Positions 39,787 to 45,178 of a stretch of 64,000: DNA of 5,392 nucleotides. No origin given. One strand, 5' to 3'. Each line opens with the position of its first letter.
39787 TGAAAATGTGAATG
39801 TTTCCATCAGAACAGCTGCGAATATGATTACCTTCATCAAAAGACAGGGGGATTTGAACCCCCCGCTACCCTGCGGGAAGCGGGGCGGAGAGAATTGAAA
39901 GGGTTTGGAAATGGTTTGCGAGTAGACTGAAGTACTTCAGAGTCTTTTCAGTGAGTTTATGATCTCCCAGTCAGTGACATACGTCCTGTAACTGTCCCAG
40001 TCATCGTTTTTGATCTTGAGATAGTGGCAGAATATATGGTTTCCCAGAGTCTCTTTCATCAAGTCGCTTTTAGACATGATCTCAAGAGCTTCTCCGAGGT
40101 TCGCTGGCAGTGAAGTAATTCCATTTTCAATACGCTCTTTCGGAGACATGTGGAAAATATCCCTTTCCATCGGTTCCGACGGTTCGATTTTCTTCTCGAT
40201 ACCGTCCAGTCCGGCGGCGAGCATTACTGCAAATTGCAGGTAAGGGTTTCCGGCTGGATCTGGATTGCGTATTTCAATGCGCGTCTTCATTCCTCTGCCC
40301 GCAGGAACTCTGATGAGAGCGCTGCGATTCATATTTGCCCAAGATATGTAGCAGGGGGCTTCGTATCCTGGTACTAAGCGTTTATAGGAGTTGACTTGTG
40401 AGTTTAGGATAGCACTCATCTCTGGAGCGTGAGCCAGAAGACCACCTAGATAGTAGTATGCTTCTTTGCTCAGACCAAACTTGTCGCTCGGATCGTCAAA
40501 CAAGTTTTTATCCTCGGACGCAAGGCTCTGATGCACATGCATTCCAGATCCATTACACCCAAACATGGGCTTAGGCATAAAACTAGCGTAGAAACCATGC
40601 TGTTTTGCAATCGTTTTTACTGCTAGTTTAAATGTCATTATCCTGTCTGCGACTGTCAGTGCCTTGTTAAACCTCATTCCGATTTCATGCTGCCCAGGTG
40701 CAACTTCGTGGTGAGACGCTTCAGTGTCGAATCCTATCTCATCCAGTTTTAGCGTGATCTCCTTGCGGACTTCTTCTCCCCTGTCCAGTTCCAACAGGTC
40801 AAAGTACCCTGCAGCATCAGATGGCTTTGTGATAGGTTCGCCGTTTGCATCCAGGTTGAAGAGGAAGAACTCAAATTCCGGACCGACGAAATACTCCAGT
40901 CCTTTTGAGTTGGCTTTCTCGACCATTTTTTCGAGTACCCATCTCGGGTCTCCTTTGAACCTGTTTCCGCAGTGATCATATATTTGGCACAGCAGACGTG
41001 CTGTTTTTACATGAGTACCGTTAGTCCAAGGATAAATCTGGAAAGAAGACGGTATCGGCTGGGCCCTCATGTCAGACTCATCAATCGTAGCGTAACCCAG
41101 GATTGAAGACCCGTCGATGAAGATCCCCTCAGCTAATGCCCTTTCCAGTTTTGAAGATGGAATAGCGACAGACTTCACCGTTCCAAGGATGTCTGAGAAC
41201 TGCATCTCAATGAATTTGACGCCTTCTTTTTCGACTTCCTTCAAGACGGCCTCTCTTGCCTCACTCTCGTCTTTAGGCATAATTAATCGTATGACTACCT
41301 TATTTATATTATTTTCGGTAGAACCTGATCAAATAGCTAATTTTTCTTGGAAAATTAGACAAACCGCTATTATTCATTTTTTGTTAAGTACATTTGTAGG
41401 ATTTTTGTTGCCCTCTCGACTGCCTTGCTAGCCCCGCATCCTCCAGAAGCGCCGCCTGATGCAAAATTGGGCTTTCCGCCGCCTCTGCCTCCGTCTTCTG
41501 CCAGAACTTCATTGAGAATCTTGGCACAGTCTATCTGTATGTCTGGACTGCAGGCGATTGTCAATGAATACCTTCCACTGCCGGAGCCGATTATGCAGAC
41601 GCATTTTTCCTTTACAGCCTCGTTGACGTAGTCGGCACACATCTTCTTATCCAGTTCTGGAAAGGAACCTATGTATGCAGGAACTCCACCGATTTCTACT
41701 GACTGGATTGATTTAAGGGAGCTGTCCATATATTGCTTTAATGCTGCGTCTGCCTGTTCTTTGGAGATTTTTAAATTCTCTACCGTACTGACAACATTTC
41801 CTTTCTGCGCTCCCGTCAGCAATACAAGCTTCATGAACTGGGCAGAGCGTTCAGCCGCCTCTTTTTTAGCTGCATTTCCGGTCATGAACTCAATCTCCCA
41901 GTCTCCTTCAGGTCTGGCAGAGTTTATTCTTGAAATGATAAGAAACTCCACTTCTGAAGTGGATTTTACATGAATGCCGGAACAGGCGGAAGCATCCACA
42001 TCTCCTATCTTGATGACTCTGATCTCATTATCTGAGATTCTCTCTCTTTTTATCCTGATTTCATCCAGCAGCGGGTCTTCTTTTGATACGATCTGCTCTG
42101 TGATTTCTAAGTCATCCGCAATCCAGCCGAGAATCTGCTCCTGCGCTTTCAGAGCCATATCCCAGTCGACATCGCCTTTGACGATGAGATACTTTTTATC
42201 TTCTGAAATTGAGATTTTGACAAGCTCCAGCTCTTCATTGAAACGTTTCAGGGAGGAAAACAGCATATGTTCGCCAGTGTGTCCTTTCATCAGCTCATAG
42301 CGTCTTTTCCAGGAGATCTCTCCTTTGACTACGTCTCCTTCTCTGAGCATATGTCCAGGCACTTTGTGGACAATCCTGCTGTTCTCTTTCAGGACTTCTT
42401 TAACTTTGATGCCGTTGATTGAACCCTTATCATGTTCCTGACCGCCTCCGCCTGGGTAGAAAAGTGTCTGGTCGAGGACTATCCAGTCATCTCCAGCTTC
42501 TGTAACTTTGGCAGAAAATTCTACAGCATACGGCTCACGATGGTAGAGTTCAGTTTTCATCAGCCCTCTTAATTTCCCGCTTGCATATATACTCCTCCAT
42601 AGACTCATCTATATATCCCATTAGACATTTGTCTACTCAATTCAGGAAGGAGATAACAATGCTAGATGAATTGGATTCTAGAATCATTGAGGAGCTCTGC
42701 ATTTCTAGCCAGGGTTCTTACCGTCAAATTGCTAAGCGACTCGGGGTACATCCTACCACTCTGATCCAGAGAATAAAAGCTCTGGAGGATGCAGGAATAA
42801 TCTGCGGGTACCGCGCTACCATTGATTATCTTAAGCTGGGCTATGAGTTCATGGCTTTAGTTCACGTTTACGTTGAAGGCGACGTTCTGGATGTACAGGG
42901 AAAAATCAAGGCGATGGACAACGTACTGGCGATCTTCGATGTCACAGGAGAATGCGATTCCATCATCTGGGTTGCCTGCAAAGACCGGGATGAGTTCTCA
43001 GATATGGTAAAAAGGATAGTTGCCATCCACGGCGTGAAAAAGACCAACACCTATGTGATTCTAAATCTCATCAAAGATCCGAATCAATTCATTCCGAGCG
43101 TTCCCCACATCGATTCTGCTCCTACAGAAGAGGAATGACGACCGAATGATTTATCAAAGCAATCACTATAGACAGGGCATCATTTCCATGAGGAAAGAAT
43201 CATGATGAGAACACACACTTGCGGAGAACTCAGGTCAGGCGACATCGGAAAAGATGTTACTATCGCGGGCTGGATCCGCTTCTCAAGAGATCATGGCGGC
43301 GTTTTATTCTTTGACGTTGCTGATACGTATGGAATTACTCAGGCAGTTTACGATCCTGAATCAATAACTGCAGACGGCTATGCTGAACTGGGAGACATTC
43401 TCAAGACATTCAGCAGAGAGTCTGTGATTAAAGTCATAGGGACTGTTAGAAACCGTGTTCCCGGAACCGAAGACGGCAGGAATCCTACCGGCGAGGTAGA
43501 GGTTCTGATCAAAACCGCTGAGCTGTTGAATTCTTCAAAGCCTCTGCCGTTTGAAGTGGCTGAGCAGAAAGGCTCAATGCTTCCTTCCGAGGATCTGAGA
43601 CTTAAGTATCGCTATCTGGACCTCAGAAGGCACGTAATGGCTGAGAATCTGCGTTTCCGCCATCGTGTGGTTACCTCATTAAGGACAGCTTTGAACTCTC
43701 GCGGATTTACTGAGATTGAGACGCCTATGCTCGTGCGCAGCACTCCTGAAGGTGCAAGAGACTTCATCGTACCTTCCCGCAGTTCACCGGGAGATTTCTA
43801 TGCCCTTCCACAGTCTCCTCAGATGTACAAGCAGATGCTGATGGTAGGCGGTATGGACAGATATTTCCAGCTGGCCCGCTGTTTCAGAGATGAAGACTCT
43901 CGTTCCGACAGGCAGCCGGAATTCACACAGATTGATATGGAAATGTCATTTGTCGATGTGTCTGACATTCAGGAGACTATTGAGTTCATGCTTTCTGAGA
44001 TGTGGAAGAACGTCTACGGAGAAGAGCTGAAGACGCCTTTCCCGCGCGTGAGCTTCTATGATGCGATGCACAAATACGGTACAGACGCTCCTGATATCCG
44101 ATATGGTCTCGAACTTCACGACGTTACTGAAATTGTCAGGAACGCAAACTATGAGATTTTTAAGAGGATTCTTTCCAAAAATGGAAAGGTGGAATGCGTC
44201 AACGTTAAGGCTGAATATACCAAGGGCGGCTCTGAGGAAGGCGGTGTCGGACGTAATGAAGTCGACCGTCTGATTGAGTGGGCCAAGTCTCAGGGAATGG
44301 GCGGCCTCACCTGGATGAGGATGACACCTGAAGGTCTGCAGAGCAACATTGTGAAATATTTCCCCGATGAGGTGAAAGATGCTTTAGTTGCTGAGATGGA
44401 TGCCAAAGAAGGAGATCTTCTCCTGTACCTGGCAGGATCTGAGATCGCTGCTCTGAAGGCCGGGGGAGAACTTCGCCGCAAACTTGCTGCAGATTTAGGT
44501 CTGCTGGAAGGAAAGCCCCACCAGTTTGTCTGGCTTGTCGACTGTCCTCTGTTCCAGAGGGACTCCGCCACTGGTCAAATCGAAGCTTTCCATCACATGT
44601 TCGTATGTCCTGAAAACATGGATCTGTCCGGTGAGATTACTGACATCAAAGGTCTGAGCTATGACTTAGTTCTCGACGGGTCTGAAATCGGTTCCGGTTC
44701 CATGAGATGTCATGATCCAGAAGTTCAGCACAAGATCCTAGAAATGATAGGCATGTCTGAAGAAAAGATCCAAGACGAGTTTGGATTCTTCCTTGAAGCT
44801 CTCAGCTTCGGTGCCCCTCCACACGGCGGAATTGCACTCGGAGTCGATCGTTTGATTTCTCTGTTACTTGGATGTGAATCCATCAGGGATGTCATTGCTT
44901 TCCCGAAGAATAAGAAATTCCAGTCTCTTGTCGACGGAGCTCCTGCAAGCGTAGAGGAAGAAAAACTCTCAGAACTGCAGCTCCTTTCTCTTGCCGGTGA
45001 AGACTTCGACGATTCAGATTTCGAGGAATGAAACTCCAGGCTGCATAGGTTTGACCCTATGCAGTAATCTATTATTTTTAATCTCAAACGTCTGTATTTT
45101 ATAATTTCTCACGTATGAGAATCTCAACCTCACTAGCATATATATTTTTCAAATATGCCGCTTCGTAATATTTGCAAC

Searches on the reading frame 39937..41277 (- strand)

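Call 77: search_protein_families(library=pfam, proteins=[window:39937-41277:-], max_evalue=0.0001)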
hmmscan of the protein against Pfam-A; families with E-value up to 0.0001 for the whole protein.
window:39937-41277:- (446 aa): 2 families
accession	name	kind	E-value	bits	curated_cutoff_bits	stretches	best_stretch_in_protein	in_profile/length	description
PF00120.29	Gln-synt_C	-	8.3e-130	433.3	24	1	109-439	2-341/344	Glutamine synthetase, catalytic domain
PF03951.24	Gln-synt_N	-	4.4e-25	87.5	33.4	1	20-101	2-81/82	Glutamine synthetase, beta-Grasp domain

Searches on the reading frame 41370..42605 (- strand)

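Call 77: search_protein_families(library=pfam, proteins=[window:41370-42605:-], max_evalue=0.0001)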
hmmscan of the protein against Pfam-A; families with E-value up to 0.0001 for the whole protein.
window:41370-42605:- (411 aa): 3 families
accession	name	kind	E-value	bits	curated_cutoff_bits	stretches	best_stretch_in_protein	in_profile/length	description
PF01411.24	tRNA-synt_2c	-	8.6e-12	44.8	30.3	1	29-101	474-552/552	tRNA synthetases class II (A)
PF07973.19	tRNA_SAD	-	8.2e-08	32.5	24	1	195-229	1-35/44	Threonyl and Alanyl tRNA synthetase second additional domain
PF02272.25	DHHA1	-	8.6e-06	26.6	25.9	1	324-407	22-100/102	DHHA1 domain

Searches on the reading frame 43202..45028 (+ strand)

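Call 77: search_protein_families(library=pfam, proteins=[window:43202-45028:+], max_evalue=0.0001)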
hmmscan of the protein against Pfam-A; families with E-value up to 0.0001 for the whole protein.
window:43202-45028:+ (609 aa): 3 families
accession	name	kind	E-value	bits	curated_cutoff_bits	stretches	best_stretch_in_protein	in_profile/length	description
PF00152.25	tRNA-synt_2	-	3.8e-115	384.6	25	1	129-571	1-308/308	tRNA synthetases class II (D, K and N)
PF01336.31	tRNA_anti-codon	-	3.1e-13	49.9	27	1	19-108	1-74/75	OB-fold nucleic acid binding domain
PF02938.19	GAD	-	1.2e-11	45.1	23.4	1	320-419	1-93/95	GAD domain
